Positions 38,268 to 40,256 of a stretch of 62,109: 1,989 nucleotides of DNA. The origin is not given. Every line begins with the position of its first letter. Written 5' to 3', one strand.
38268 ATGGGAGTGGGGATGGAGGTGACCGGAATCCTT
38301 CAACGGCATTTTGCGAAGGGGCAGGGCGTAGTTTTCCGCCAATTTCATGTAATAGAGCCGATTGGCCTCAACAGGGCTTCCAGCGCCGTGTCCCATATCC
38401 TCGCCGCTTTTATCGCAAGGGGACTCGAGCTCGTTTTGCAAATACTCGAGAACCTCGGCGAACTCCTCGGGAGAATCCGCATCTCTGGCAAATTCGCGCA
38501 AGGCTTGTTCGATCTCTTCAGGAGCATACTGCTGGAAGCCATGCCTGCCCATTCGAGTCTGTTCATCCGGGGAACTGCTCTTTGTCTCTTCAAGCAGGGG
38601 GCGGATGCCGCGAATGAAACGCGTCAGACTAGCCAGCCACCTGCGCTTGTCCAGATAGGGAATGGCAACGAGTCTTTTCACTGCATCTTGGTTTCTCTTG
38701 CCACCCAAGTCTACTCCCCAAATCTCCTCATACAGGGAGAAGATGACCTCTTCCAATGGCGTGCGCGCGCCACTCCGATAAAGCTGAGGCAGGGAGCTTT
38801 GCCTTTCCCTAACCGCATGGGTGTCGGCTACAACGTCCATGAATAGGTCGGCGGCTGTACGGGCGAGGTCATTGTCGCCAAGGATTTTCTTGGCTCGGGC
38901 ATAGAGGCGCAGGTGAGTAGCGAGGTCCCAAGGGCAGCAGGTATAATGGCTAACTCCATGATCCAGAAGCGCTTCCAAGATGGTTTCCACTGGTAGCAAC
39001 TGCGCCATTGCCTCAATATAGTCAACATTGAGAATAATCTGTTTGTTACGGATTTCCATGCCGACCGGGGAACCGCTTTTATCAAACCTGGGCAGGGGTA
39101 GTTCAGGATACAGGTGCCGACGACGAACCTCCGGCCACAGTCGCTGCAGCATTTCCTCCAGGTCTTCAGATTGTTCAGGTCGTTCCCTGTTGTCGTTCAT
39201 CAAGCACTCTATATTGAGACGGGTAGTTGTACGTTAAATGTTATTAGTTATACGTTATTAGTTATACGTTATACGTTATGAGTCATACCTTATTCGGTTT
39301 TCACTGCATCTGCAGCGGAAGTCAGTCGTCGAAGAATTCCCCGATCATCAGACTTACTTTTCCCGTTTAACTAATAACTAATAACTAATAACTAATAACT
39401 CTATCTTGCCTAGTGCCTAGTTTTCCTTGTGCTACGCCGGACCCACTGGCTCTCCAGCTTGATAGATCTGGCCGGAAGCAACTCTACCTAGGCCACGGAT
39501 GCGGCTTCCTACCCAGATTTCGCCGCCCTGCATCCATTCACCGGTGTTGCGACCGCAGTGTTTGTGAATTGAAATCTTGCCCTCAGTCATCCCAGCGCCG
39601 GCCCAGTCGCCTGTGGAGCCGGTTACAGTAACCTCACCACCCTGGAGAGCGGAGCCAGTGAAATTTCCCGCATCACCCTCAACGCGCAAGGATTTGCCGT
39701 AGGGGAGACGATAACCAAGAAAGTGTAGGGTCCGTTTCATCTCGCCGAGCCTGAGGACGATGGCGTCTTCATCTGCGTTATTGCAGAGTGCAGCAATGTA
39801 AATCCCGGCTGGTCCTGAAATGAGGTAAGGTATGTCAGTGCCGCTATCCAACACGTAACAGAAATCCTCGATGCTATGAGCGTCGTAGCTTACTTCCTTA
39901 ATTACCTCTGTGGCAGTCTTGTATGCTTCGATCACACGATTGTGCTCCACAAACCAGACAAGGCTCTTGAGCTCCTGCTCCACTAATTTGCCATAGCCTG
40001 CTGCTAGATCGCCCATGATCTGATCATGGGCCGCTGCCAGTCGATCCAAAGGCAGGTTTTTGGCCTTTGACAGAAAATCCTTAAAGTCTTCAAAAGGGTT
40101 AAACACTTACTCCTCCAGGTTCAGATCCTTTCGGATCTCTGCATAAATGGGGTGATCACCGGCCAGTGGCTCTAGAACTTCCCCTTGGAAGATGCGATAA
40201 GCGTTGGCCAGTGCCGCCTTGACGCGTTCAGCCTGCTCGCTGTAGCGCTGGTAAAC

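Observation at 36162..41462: MoxR AAA+ / GXGXG beta-helix / VWA operon with phosphoesterase and GNAT: an unassigned three-component ATPase system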

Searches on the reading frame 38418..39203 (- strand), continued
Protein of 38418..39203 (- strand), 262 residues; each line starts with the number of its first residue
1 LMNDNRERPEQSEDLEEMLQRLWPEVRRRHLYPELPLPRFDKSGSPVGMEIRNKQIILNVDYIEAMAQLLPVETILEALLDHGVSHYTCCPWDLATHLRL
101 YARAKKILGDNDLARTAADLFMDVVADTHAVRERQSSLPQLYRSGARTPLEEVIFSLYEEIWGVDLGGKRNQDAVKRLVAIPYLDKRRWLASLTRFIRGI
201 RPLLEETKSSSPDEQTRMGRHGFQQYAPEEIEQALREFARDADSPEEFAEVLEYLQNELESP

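Call 79: fold_search(model_id=the predicted structure, library=viral)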
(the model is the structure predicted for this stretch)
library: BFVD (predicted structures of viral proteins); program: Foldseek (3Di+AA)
matches with E <= 10: 134; with E <= 0.001: 0
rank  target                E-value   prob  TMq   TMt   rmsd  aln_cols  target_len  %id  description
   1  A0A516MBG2            8.5e-02  0.89  0.34  0.23  15.2       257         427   12  (no name in the UniProt tables at hand)
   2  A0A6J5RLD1            1.5e-01  0.54  0.31  0.15  17.9       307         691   13  VWFA domain containing protein [uncultured Caudovirales phage]
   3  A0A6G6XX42            2.4e-01  0.60  0.32  0.14  15.5       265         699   10  (no name in the UniProt tables at hand)
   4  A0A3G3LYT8            3.4e-01  0.63  0.31  0.16  10.5       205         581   13  Uncharacterized protein [Brevibacterium phage Cantare]
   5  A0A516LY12            4.1e-01  0.18  0.24  0.17  16.5       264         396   12  (no name in the UniProt tables at hand)
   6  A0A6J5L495            5.1e-01  0.89  0.53  0.25  11.9       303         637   14  VWFA domain containing protein [uncultured Caudovirales phage]
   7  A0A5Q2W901            5.1e-01  0.20  0.28  0.18  21.3       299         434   12  (no name in the UniProt tables at hand)
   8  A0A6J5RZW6            8.1e-01  0.18  0.22  0.07  16.5       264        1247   13  Uncharacterized protein [uncultured Caudovirales phage]
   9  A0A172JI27            1.5e+00  0.07  0.17  0.14  22.6       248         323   11  Zincin protease [Bacillus phage AR9]
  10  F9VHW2                1.6e+00  0.18  0.34  0.18  18.3       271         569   11  (no name in the UniProt tables at hand)
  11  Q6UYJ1                1.8e+00  0.08  0.16  0.08  17.0       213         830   11  Tape measure protein [Burkholderia phage BcepNazgul]
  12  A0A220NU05            1.9e+00  0.08  0.18  0.11  17.3       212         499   12  Tape measure protein N-terminal domain-containing protein [Escherichia phage V18]
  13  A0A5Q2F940            1.9e+00  0.05  0.14  0.17  18.8       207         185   11  (no name in the UniProt tables at hand)
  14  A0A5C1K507            1.9e+00  0.12  0.26  0.19  15.1       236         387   12  Uncharacterized protein [Pseudomonas phage Zuri]
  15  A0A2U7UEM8            2.1e+00  0.05  0.16  0.09  20.6       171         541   15  Uncharacterized protein [Pandoravirus macleodensis]
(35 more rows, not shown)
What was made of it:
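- Weak BFVD matches include phage VWFA proteins and zincins (call 79).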

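Call 88: search_protein_families(library=ncbifam, proteins=[L089:4637-5962:+, L087:110-1483:+, L090:4620-6008:+, P0377, P0379, P0472, P0479, P0352, L093:2753-4075:+], max_evalue=0.01)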
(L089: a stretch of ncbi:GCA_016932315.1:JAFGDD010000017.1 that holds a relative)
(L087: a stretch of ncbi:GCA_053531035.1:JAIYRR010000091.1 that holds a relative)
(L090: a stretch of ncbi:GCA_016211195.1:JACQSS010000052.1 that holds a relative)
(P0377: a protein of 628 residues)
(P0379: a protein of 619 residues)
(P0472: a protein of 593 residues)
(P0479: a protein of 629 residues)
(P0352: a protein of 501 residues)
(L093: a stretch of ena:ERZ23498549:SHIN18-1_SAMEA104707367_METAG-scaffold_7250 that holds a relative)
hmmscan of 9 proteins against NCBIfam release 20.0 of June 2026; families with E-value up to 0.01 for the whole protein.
L089:4637-5962:+ (441 aa): 0 families

L087:110-1483:+ (457 aa): 0 families

L090:4620-6008:+ (462 aa): 1 family
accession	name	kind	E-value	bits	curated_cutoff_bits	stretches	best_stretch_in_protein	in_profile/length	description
TIGR02442.1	Cob-chelat-sub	hypoth_equivalog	0.00094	17.7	779.45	0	331-379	270-317/641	putative cobaltochelatase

P0377 (628 aa): 0 families

P0379 (619 aa): 2 families
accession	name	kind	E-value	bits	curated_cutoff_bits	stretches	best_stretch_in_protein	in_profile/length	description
NF038329.2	gly_rich_SclB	equivalog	9.4e-05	21.5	325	1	230-284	113-174/442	LPXTG-anchored collagen-like adhesin Scl2/SclB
NF008230.0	PRK10997.1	equivalog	0.001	18.4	500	1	437-556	326-451/487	ATPase RavA stimulator ViaA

P0472 (593 aa): 0 families

P0479 (629 aa): 1 family
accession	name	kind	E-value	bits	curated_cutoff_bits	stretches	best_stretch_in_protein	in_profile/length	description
TIGR03436.1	acidobact_VWFA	subfamily_domain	0.0044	16.5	81.25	1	462-531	66-133/324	VWA domain-containing protein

P0352 (501 aa): 0 families

L093:2753-4075:+ (440 aa): 0 families
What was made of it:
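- Closest known: MoxR-type AAA+/VWA chaperone pairs. Same: One distant member's VWA domain weakly hits ViaA (E 0.001, call 88).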

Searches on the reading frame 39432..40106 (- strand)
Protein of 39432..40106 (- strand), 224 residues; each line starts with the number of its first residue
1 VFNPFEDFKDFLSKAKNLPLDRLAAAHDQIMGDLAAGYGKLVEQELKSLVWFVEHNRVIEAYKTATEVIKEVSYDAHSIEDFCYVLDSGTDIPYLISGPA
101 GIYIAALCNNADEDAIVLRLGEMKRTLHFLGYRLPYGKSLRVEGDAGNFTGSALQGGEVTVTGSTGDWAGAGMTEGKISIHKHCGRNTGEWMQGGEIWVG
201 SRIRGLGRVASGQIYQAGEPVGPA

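Call 3: search_protein_families(library=pfam, proteins=[window:39432-40106:-], max_evalue=0.1)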
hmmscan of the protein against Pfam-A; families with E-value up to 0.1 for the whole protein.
window:39432-40106:- (224 aa): 1 family
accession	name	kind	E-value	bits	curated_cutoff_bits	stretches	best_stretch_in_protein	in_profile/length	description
PF01493.24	GXGXG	-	5.9e-06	26.4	32.5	2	130-165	44-79/190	GXGXG motif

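Call 4: search_protein_families(library=ncbifam, proteins=[window:39432-40106:-], max_evalue=0.1)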
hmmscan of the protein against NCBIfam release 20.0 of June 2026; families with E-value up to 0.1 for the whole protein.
window:39432-40106:- (224 aa): 4 families
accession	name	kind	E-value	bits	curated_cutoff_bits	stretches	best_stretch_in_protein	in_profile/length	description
TIGR03122.1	one_C_dehyd_C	equivalog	5.5e-21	75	130.65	2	129-205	111-193/260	formylmethanofuran dehydrogenase subunit C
NF042910.1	FMH_DH_FwdC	exception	7.2e-09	35.1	340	1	134-200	98-170/271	tungsten-dependent formylmethanofuran dehydrogenase subunit FwdC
NF008730.0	PRK11750.1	equivalog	0.071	10.3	1047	1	140-186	1272-1319/1490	glutamate synthase large subunit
NF005218.0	PRK06705.1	equivalog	0.078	11.7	883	1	47-114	342-410/502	argininosuccinate lyase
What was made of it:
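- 39723..40106 (-): N-terminal half of the middle protein, specific to this family, with a conserved N-terminal NPFxDF peptide. No family hit (calls 3, 4).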

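Call 5: search_protein_families(library=padloc, proteins=[window:39432-40106:-], max_evalue=0.1)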
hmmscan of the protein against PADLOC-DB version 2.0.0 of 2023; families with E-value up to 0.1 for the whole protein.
window:39432-40106:- (224 aa): 0 families

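Call 7: search_solved_structures(query=window:39432-40106:-, max_evalue=1)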
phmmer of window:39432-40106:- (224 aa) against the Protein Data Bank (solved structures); distinct sequences matched with E-value up to 1: 10.
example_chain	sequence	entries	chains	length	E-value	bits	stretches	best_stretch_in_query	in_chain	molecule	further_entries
9sw6_K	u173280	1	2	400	1.2e-12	51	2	100-189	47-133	Molybdenum-containing formylmethanofuran dehydrogenase 1 subunit C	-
5t5i_C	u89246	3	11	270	4.5e-09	39.3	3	141-201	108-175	Tungsten-containing formylmethanofuran dehydrogenase 2 subunit C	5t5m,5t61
6s6y_C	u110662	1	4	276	5.3e-09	39.1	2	114-190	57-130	Formylmethanofuran dehydrogenase subunit C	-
9sfi_R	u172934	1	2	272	2.5e-07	33.6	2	129-194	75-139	Tungsten-containing formylmethanofuran dehydrogenase 2 subunit C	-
8rja_C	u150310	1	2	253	1.2e-05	28.1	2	140-186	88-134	formylmethanofuran dehydrogenase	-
7bkb_I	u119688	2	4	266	0.00053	22.7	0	156-199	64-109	Formylmethanofuran dehydrogenase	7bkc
3a24_A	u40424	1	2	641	0.039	16.6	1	78-158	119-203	alpha-galactosidase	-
5e1q_A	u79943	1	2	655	0.041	16.5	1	78-158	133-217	Retaining alpha-galactosidase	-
4jmq_A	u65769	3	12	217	0.052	16.2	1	118-198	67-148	Bacteriophage T5 distal tail protein | Distal tail protein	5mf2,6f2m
7qg9_a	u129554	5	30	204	0.094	15.4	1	118-198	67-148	Distal tail protein | Distal tail protein pb9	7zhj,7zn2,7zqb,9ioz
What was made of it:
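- On FwdC / GXGXG family: The domain is homologous (PDB FwdC E 1.2e-12, call 7) but the protein is not an equivalog.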

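Call 9: find_homologous_proteins(query=window:39432-40106:-, max_evalue=0.001)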
Query window:39432-40106:- (224 aa): 100 proteins with E <= 0.001 among 502 candidates.
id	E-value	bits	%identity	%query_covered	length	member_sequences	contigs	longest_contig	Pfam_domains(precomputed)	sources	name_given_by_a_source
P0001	7.2e-146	502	97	100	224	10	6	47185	-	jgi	jgi:hypothetical protein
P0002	2.9e-131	454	87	99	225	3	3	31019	-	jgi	jgi:hypothetical protein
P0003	1.4e-130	452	86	99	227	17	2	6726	-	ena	-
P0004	1.7e-130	451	86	99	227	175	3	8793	-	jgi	jgi:hypothetical protein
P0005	6.2e-130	450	86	99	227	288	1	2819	-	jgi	jgi:hypothetical protein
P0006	7.2e-129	446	86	99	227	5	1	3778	-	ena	-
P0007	2.1e-127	441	84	99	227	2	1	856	-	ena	-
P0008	2.3e-127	441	86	99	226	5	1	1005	PF01493.26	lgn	-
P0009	2.7e-127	441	84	99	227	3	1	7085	-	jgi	jgi:hypothetical protein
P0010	4.2e-127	440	85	98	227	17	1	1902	PF01493.26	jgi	jgi:hypothetical protein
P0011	4.7e-127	440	84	99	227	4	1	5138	PF01493.26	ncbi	-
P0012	1.4e-126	439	85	99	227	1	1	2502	PF01493.26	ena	-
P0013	1.7e-126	438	84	99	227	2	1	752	-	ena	-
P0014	1.7e-126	438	83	99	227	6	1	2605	-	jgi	jgi:hypothetical protein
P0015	1.8e-126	438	84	99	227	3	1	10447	PF01493.26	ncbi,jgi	-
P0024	1.2e-123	429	81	99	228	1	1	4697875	-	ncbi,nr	ncbi:MAG: hypothetical protein JSU72_16635 [Deltaproteobacteria bacterium]|nr:MAG: hypothetical prot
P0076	1.0e-68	249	51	100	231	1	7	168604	-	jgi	jgi:formylmethanofuran dehydrogenase subunit C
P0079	1.4e-67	246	50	100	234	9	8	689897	-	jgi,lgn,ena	jgi:hypothetical protein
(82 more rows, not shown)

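Call 10: find_encoding_contigs(protein=P0079, flank=8000, max_places=3)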
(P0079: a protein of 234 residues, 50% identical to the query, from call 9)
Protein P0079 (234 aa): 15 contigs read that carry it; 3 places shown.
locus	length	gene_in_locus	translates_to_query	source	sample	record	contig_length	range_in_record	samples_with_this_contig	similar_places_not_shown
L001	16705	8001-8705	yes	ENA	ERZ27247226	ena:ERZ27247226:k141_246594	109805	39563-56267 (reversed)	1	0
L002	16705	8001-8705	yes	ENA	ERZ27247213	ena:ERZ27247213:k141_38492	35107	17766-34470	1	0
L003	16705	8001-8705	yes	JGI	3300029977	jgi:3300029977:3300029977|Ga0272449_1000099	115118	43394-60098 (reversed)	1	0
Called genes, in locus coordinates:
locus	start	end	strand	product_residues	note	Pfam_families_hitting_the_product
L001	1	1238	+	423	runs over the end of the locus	PF27218:MJ0043_C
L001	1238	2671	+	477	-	PF17125:Methyltr_RsmF_N, PF01189:Methyltr_RsmB-F, PF13847:Methyltransf_31 (weak), PF13636:Methyltranf_PUA (weak)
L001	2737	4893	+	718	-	PF02516:STT3, PF21436:STT3-PglB_core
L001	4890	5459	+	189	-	PF00565:SNase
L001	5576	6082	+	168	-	PF07963:N_methyl, PF00114:Pilin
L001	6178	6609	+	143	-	PF07963:N_methyl (weak), PF16732:ComP_DUS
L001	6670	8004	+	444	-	PF17863:AAA_lid_2 (weak)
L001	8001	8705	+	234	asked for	-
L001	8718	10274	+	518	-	-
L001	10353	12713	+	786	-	PF02190:LON_substr_bdg, PF00004:AAA, PF07728:AAA_5, PF22667:Lon_lid, PF05362:Lon_C, PF13541:ChlI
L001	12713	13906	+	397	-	PF01656:CbiA, PF02374:ArsA_ATPase, PF13614:AAA_31, PF17886:ArsA_HSP20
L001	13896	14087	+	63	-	PF27253:AF_1253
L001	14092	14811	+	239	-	PF02348:CTP_transf_3, PF12804:NTP_transf_3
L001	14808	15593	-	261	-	PF09339:HTH_IclR, PF12802:MarR_2 (weak), PF01614:IclR_C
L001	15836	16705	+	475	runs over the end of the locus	PF04055:Radical_SAM, PF13353:Fer4_12 (faint), PF13186:SPASM (weak)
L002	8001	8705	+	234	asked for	-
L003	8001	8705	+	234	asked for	-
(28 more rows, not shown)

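Call 11: find_encoding_contigs(protein=P0076, flank=8000, max_places=3)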
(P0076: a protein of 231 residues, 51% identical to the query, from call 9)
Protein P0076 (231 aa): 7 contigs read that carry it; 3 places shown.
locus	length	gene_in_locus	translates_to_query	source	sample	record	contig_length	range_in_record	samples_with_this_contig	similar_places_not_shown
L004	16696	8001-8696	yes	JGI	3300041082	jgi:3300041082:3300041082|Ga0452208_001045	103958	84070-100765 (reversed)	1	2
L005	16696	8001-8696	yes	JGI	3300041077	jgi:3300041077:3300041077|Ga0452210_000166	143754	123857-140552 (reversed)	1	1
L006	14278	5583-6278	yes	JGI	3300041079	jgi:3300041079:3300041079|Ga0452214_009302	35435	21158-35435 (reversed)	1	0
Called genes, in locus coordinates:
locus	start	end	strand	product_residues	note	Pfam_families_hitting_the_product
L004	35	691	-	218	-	PF00174:Oxidored_molyb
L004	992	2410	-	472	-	PF00672:HAMP (weak), PF00512:HisKA, PF02518:HATPase_c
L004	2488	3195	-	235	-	PF00072:Response_reg, PF00486:Trans_reg_C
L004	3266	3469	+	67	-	-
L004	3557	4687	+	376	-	PF01625:PMSR, PF01641:SelR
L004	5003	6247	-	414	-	PF00248:Aldo_ket_red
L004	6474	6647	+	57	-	-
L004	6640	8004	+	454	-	PF07728:AAA_5 (faint), PF17863:AAA_lid_2 (weak)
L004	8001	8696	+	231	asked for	-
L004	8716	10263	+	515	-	-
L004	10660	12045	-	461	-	PF01266:DAO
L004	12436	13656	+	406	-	PF00696:AA_kinase, PF13840:ACT_7 (weak), PF22468:ACT_9 (weak)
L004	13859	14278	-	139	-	PF04982:TM_HPP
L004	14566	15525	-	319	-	PF08668:HDOD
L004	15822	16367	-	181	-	PF01694:Rhomboid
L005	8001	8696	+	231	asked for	-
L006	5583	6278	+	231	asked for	-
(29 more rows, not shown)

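Call 12: find_encoding_contigs(protein=P0024, flank=8000, max_places=2)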
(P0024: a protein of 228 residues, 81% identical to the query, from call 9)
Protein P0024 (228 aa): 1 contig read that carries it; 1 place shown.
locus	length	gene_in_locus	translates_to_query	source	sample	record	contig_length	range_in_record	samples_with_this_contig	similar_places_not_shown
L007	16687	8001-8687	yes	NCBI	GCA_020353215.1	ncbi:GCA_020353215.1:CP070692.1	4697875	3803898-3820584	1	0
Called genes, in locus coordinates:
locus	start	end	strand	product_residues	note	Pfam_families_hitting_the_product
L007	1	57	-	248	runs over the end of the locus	PF05891:Methyltransf_PK (weak), PF13489:Methyltransf_23, PF08241:Methyltransf_11, PF08242:Methyltransf_12, PF13649:Methyltransf_25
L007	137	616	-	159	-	-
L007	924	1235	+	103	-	PF01909:NTP_transf_2, PF18765:Polbeta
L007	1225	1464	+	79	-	PF01934:HepT-like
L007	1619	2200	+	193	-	PF00534:Glycos_transf_1, PF13692:Glyco_trans_1_4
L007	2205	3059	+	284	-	PF05050:Methyltransf_21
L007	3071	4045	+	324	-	PF00535:Glycos_transf_2, PF13641:Glyco_tranf_2_3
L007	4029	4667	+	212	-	PF04199:Cyclase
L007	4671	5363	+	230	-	PF02348:CTP_transf_3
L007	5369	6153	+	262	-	PF00389:2-Hacid_dh, PF02826:2-Hacid_dh_C, PF03807:F420_oxidored (faint)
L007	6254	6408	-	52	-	PF05635:23S_rRNA_IVP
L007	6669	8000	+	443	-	PF17863:AAA_lid_2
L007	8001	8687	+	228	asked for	-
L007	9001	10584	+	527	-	-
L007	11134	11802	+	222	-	PF01209:Ubie_methyltran, PF01135:PCMT (weak), PF02353:CMAS (weak), PF13489:Methyltransf_23 (weak), PF13649:Methyltransf_25, PF13847:Methyltransf_31, PF08241:Methyltransf_11, PF08242:Methyltransf_12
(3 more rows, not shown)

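Call 20: find_related_loci(query=A2, collection=genome_contigs, flank=6000)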
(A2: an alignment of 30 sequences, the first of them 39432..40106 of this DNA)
Query A2 (224 aa) in genome_contigs; peptide patterns used: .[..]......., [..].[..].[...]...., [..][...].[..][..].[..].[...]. (x = any residue, [..] = any of these).
215 stretches matched a pattern; 136 encode a relative of the query (tblastn E <= 1e-3); the best 80 are kept; 79 distinct loci.
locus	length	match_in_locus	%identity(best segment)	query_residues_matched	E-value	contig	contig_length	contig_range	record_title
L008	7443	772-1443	97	1-224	2e-149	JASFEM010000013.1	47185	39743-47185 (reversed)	MAG: Syntrophobacterales bacterium isolate D0606M12metaG_Bin_34 D0606M12metaG_FD_scaffold_72_c1, whole genome shotgun se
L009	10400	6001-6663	89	1-221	4e-137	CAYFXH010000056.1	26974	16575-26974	MAG TPA_asm: uncultured Desulfobacteraceae bacterium isolate ERP108616_co2_158 genome assembly, contig: NODE_2313_length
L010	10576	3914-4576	86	1-221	1e-134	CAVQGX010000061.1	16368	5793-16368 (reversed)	MAG: uncultured delta proteobacterium isolate MFD09779.bin.3.209 genome assembly, contig: contig_92769, whole genome sho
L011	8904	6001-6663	87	1-221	4e-134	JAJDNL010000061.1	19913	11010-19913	MAG: Deltaproteobacteria bacterium isolate ALJrbin.32 k141_5596358, whole genome shotgun sequence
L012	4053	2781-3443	86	1-221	3e-136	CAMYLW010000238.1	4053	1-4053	MAG: Desulfobacterota bacterium isolate FCS_Desulfobacterota_29 genome assembly, contig: scaffold_14299, whole genome sh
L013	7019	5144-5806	86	1-221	1e-133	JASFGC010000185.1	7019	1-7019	MAG: Syntrophobacterales bacterium isolate D0606S20remetaG_Bin_93 D0606S20remetaG_FD_scaffold_708_c1, whole genome shotg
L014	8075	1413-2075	85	1-221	5e-133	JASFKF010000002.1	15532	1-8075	MAG: Syntrophobacterales bacterium isolate D0608U48metaG_Bin_309 D0608U48metaG_FD_scaffold_27_c1, whole genome shotgun s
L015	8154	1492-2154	84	1-221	2e-132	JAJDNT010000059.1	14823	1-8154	MAG: Deltaproteobacteria bacterium isolate ALSabin.159 k141_3479132, whole genome shotgun sequence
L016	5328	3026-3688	84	1-221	3e-132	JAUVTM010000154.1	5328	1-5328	MAG: Syntrophobacterales bacterium isolate CSMAG_766 CSMAG_766_k141_2059986_length_5328_cov_16.0549, whole genome shotgu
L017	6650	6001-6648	87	1-216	6e-132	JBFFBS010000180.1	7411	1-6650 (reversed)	MAG: Syntrophobacteria bacterium isolate Mix_mud12.2021.10.10 k141_473021_length_7411_cov_20.7330, whole genome shotgun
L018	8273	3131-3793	85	1-221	3e-131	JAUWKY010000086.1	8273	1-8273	MAG: Syntrophobacterales bacterium isolate CSMAG_2358 CSMAG_2358_k141_1796673_length_8273_cov_5.7951, whole genome shotg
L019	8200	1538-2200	82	1-221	3e-130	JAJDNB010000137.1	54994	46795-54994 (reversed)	MAG: Deltaproteobacteria bacterium isolate ALJrbin.12 k141_5755569, whole genome shotgun sequence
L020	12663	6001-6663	83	1-221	5e-129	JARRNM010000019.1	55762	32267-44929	MAG: Deltaproteobacteria bacterium isolate Spart_124_MAG scaffold_572, whole genome shotgun sequence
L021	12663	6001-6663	81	1-221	3e-127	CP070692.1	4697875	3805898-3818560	MAG: Deltaproteobacteria bacterium isolate bin617 chromosome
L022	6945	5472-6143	77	1-224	3e-119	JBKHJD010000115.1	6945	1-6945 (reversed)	MAG: Syntrophobacteria bacterium isolate D4M11_17 NODE_6916_length_6945_cov_6.449782, whole genome shotgun sequence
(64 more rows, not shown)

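Call 78: search_protein_families(library=phrogs, proteins=[window:39432-40106:-], max_evalue=0.01)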
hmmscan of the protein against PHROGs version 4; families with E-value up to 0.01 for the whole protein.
window:39432-40106:- (224 aa): 0 families
